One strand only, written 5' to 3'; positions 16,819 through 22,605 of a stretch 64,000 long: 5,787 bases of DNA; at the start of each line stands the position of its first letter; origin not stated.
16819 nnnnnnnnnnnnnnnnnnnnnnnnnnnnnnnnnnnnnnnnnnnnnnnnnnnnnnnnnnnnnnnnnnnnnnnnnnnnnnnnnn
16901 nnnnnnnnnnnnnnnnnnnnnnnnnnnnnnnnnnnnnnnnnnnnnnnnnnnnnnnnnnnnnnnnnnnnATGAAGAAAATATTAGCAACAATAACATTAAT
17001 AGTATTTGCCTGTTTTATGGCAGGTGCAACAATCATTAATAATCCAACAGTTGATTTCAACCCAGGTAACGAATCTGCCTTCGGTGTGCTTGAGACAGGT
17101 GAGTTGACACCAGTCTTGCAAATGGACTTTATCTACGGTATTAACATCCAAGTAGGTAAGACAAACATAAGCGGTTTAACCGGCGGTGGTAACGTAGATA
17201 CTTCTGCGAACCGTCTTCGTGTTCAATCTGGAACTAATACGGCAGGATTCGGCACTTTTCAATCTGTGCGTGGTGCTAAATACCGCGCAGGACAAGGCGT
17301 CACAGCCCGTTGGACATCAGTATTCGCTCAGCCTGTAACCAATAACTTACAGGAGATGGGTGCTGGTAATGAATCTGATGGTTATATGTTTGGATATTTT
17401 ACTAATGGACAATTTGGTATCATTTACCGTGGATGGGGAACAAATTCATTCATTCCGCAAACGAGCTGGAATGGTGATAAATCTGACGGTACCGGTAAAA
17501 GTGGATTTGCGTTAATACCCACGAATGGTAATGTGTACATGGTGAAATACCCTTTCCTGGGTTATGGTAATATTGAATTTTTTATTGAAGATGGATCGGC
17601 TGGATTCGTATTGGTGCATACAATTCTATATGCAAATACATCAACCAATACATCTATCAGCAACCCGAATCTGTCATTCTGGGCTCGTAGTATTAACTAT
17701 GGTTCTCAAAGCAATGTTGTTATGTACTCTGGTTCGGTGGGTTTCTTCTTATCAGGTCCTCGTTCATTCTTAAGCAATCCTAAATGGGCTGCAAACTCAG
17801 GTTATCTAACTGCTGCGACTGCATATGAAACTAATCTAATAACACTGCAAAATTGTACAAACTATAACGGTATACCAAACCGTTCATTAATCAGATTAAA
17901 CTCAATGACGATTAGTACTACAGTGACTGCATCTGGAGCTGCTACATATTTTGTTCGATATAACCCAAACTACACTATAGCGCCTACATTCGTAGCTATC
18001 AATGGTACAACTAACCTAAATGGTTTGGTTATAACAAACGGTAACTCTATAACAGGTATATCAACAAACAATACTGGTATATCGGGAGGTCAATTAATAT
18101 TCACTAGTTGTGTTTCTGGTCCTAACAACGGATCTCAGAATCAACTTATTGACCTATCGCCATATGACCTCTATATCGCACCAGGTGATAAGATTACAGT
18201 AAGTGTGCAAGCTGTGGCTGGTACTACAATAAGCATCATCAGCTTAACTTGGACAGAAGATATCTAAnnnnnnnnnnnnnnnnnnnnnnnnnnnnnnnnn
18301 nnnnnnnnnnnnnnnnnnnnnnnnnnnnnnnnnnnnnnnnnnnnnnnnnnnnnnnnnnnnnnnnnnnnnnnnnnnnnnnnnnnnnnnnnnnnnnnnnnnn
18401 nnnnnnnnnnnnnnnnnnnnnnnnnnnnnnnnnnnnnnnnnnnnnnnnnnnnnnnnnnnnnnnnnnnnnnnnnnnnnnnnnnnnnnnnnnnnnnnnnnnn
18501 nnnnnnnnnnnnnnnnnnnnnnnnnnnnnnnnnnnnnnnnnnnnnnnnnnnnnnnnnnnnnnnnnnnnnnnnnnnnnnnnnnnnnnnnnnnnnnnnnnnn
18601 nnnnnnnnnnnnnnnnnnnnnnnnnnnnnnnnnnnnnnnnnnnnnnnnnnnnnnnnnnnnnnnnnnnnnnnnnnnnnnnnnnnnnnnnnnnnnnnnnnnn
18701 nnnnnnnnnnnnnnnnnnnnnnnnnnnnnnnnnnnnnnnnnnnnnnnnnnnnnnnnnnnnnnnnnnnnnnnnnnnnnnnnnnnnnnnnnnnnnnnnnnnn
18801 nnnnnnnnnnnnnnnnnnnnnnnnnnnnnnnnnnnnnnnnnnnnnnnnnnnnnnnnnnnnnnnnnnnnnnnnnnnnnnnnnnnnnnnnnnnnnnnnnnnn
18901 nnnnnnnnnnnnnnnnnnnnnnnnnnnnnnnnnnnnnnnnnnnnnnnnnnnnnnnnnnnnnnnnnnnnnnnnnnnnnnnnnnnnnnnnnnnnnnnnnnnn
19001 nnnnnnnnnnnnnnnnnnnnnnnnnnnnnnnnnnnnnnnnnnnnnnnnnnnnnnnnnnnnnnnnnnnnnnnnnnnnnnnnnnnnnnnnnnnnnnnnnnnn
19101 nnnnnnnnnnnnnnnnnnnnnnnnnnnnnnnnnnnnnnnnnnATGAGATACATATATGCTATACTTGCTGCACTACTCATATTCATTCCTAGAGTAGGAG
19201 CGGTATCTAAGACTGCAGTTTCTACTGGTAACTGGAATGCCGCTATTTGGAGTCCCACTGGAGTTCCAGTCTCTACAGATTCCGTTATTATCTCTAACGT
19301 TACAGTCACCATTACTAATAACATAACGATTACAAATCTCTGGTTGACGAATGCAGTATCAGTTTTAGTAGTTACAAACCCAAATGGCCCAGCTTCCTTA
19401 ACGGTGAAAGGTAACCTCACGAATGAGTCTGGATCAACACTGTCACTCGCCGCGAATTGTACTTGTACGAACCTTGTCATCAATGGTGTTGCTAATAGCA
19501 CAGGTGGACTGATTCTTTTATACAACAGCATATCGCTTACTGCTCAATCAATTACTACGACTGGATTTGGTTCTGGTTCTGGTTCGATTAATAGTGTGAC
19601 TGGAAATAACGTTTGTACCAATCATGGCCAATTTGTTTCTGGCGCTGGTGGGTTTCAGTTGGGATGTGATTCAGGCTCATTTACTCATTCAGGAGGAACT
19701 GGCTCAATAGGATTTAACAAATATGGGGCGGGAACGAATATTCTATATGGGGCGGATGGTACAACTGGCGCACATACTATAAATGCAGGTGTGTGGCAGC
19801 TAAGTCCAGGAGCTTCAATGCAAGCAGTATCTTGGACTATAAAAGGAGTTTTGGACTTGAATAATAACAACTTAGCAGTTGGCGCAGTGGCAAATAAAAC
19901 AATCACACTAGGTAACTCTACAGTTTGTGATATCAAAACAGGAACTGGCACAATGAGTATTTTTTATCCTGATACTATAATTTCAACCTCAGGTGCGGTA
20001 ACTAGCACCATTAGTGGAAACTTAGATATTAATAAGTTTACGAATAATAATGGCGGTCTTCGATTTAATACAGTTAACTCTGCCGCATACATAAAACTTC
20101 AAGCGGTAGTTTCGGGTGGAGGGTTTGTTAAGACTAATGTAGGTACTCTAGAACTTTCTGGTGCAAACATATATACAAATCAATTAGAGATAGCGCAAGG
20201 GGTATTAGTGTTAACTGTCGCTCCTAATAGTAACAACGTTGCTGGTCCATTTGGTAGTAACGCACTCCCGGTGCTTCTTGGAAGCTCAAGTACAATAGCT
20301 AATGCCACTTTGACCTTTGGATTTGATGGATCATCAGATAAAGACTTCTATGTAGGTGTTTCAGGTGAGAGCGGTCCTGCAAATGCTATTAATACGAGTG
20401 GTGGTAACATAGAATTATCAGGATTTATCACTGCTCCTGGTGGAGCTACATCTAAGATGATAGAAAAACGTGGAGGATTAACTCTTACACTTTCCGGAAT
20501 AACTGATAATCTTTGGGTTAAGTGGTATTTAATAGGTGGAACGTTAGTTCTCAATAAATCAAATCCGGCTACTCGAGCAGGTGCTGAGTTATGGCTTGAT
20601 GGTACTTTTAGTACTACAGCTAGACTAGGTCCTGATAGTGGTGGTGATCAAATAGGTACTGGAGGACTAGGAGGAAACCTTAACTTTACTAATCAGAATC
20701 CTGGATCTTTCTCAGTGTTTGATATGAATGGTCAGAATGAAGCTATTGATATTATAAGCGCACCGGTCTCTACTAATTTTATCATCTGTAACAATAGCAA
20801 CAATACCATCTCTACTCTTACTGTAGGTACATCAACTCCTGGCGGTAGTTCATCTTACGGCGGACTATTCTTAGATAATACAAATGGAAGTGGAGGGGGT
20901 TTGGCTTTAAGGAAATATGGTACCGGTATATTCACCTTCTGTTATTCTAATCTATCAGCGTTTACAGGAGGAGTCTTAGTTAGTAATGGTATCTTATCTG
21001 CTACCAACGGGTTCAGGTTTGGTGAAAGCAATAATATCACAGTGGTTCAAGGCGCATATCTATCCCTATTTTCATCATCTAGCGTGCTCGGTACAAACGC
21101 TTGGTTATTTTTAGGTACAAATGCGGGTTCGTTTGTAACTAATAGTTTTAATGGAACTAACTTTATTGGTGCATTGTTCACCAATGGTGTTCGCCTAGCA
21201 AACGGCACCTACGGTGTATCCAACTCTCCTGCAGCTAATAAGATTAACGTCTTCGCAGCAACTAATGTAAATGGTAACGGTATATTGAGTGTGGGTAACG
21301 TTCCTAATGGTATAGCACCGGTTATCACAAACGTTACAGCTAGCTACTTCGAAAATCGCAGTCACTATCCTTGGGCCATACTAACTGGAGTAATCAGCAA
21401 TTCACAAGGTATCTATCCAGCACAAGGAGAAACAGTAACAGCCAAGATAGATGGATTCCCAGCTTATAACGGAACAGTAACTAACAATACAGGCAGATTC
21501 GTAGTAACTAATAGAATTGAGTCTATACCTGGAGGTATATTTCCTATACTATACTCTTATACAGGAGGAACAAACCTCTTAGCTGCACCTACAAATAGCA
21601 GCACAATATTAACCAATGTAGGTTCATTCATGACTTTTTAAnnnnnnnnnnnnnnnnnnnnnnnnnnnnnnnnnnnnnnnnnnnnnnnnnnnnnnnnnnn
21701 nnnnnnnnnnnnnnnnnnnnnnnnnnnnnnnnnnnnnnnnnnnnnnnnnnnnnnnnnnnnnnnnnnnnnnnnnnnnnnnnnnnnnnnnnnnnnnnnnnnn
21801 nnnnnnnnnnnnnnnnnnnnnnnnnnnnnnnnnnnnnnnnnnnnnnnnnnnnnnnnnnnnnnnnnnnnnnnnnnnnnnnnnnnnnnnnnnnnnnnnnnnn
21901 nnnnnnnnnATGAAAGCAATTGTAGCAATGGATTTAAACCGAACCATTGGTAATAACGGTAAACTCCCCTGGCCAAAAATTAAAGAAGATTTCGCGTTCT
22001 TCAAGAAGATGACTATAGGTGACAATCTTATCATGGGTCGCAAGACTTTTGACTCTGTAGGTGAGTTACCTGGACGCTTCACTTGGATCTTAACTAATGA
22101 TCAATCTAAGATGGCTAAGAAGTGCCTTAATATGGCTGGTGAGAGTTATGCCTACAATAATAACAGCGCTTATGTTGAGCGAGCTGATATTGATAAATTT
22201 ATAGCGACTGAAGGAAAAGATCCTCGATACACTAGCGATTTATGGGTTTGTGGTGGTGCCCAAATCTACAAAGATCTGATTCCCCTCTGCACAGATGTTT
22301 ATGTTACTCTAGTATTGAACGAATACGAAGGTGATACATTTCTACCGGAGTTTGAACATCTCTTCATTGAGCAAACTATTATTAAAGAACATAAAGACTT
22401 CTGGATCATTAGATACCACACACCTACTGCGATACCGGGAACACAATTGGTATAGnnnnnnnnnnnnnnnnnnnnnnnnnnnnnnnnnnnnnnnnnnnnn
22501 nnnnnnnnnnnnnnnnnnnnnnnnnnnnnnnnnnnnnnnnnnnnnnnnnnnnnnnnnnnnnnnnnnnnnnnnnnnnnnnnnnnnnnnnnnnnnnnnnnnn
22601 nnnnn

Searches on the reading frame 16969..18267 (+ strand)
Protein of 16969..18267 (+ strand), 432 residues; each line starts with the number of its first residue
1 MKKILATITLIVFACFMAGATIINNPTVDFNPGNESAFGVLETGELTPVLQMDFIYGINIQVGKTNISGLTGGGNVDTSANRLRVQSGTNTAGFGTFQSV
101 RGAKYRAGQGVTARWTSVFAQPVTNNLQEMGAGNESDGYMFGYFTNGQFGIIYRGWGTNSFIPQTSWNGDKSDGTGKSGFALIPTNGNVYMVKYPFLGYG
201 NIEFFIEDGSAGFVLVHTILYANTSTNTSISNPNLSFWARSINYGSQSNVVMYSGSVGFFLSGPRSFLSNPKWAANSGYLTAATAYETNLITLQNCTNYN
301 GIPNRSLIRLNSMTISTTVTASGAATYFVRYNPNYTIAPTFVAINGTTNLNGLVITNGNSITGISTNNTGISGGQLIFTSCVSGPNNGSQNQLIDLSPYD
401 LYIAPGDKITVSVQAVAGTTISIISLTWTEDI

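Call 22: search_protein_families(library=phrogs, proteins=[window:16969-18267:+], max_evalue=0.001)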
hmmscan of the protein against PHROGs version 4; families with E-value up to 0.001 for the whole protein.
window:16969-18267:+ (432 aa): 2 families
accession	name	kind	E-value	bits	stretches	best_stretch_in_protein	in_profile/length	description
phrog_1645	-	head and packaging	9.9e-27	94.8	1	31-430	47-438/440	virion structural protein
phrog_5838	-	head and packaging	3.9e-07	29.2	1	161-300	570-710/1106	virion structural protein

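Call 58: find_related_loci(query=window:16969-18267:+, collection=viral_contigs, flank=10000)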
Query window:16969-18267:+ (432 aa) in viral_contigs; peptide patterns used: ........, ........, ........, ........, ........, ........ (x = any residue, [..] = any of these).
17 stretches matched a pattern; 1 encode a relative of the query (tblastn E <= 1e-3); 1 distinct loci.
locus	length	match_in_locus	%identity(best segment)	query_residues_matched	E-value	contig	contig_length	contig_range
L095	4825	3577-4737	48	36-432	2e-103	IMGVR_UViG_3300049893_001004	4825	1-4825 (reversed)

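Call 88: search_protein_families(library=pfam, proteins=[window:16969-18267:+], max_evalue=0.01)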
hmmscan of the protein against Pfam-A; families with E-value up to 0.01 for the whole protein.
window:16969-18267:+ (432 aa): 0 families

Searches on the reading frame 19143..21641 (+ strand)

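Call 23: search_protein_families(library=phrogs, proteins=[window:19143-21641:+], max_evalue=0.001)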
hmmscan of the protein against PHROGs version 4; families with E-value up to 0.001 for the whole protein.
window:19143-21641:+ (832 aa): 0 families

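Call 88: search_protein_families(library=pfam, proteins=[window:19143-21641:+], max_evalue=0.01)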
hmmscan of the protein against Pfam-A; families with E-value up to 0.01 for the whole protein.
window:19143-21641:+ (832 aa): 1 family
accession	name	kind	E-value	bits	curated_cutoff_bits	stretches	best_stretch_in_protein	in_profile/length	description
PF12951.13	PATR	-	1e-06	29.1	27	1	328-357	1-30/30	Passenger-associated-transport-repeat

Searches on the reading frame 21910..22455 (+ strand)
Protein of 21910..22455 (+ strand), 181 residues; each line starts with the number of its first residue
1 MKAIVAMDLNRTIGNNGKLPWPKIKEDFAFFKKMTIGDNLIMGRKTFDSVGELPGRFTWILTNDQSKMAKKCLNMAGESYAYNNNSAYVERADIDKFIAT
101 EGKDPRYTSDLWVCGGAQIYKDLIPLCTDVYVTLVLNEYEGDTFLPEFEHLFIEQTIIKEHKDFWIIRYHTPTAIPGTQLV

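Call 88: search_protein_families(library=pfam, proteins=[window:21910-22455:+], max_evalue=0.01)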
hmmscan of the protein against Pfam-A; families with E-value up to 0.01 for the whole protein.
window:21910-22455:+ (181 aa): 1 family
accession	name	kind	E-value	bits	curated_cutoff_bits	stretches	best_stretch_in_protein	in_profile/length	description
PF00186.24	DHFR_1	-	1.5e-33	116.2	25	1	2-152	3-134/159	Dihydrofolate reductase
